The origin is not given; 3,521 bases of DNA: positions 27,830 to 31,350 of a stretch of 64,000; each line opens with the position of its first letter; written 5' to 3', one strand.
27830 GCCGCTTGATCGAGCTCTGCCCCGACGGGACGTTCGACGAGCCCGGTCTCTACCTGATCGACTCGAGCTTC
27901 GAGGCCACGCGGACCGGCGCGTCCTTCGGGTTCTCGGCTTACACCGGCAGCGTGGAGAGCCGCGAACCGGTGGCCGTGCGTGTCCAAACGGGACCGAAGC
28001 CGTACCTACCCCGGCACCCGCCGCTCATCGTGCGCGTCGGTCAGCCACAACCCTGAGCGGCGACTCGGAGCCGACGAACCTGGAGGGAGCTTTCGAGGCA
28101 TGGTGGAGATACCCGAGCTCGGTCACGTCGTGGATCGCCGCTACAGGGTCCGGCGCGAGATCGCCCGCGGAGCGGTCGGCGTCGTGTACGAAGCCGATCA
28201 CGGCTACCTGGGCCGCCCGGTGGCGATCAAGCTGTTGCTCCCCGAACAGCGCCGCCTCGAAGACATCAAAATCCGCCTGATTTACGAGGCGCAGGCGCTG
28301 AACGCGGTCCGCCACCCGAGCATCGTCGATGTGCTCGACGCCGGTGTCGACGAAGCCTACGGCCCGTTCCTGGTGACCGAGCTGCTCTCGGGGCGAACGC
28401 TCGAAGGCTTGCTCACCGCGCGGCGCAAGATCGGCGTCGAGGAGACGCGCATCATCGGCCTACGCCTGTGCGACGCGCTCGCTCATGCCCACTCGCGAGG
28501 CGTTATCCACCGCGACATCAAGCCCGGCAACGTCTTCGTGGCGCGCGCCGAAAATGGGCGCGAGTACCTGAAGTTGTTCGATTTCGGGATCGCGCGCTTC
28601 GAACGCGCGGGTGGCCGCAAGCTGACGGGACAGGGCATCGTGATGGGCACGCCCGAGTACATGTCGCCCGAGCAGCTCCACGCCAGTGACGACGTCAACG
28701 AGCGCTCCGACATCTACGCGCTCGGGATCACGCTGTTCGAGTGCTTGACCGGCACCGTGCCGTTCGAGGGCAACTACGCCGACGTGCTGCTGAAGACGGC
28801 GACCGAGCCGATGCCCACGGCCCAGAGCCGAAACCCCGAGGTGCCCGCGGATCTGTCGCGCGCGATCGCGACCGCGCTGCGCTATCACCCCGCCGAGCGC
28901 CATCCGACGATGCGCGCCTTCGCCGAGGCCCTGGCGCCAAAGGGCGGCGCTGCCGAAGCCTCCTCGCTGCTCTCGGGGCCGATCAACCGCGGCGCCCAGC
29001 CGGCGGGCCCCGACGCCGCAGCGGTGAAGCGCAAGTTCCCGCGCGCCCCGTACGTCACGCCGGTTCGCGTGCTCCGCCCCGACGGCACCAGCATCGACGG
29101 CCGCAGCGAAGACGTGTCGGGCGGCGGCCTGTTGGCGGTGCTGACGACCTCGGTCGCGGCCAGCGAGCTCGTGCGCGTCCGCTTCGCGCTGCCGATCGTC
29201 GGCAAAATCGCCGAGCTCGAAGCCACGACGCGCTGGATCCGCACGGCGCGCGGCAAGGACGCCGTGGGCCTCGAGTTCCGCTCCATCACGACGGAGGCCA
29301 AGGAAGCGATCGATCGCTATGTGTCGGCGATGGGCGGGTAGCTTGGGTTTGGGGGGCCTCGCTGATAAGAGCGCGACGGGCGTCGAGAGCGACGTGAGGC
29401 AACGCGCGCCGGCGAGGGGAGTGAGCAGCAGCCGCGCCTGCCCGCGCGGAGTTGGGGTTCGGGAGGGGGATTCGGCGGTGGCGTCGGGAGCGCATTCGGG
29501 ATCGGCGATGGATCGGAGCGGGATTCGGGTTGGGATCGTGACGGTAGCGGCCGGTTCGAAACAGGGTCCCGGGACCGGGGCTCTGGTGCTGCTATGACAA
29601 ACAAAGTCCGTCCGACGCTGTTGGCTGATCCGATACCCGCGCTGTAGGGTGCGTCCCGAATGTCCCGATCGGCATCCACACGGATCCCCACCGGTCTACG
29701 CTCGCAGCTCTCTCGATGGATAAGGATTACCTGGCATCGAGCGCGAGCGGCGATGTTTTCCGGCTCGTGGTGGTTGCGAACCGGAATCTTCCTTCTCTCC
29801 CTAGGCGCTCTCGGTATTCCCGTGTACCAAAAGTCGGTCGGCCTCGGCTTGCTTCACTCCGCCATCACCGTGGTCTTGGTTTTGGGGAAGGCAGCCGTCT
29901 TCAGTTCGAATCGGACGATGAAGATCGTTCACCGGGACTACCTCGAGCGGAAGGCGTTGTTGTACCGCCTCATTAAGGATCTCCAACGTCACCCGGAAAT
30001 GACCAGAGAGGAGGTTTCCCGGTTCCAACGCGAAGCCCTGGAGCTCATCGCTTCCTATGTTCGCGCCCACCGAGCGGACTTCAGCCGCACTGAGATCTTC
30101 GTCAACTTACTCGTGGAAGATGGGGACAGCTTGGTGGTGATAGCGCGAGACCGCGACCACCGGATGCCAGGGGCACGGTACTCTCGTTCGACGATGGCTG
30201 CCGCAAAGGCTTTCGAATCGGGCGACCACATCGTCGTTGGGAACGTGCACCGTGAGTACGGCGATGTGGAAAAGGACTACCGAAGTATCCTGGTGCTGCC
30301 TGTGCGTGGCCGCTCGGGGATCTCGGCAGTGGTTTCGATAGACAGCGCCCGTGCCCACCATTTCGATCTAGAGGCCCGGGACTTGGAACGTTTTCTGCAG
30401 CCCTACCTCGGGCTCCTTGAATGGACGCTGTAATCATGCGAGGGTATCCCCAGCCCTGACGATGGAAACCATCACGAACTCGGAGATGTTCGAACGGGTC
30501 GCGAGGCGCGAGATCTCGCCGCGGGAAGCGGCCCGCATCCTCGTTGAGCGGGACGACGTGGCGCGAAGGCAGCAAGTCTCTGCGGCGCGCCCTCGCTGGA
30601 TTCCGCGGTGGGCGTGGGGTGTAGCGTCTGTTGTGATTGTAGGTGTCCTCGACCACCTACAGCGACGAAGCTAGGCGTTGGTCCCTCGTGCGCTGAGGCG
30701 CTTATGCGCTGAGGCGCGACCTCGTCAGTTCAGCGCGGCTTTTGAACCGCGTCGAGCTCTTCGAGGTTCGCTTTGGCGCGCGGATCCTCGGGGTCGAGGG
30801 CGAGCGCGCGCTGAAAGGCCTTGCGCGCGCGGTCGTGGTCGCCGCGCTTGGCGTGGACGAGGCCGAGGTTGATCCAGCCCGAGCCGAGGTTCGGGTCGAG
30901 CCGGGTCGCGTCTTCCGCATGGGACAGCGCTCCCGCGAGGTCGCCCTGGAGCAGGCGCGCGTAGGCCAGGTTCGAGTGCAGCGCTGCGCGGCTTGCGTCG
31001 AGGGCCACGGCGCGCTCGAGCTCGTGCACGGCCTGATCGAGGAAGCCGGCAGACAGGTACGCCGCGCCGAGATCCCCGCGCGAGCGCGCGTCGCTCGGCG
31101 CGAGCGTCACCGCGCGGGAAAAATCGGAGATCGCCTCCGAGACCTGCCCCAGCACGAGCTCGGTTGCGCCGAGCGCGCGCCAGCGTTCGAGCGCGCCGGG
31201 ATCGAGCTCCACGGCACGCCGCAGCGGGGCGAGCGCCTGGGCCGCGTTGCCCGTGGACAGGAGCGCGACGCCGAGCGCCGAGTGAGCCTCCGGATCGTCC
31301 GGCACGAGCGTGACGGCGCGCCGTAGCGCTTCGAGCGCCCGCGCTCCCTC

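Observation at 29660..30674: Lower-GC two-gene islet: 2TM-GAF-like protein plus small membrane protein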

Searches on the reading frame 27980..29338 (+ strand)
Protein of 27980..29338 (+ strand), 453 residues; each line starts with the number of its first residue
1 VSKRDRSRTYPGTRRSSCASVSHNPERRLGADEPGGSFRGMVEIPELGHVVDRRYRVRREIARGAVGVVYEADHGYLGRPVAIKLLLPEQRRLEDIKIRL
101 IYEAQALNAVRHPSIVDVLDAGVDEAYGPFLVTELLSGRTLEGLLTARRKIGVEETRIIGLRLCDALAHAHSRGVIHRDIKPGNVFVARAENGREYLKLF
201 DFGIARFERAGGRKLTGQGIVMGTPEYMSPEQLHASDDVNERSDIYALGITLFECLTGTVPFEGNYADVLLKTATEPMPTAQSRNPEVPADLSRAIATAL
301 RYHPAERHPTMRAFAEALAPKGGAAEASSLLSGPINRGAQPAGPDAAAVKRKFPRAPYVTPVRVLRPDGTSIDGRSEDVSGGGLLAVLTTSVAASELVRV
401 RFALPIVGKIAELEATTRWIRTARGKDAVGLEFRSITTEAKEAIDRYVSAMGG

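Call 7: search_protein_families(library=pfam, proteins=[window:27980-29338:+], max_evalue=1)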
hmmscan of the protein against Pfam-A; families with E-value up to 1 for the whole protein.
window:27980-29338:+ (453 aa): 8 families
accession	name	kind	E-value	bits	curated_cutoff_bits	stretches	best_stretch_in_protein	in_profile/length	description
PF00069.31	Pkinase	-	7.8e-41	140.6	31.7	1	55-308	1-252/263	Protein kinase domain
PF07714.23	PK_Tyr_Ser-Thr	-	1e-27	97.5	23.1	1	57-316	3-256/258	Protein tyrosine and serine/threonine kinase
PF07238.19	PilZ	-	2.1e-13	50.9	22.5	1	350-449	2-101/102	PilZ domain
PF03109.22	ABC1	-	4e-05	23.3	22.9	1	130-207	144-216/244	ABC1 atypical kinase-like domain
PF06293.20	Kdo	-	0.0008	19.3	21.3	1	110-204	73-168/207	Lipopolysaccharide kinase (Kdo/WaaP) family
PF01636.29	APH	-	0.0045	17.2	23.2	1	164-203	158-195/239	Phosphotransferase enzyme family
PF17667.7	Pkinase_fungal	-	0.026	13.7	24.1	1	172-235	305-367/387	Fungal protein kinase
PF11424.13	DUF3195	-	0.17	12.3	25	1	156-192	11-49/67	Protein of unknown function (DUF3195) N-terminal domain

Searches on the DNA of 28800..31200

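Call 65: search_rna_families(source=window, start=28800, end=31200, threshold=evalue, max_evalue=1)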
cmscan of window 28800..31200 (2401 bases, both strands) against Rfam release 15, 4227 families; matches with E-value up to 1: 0.
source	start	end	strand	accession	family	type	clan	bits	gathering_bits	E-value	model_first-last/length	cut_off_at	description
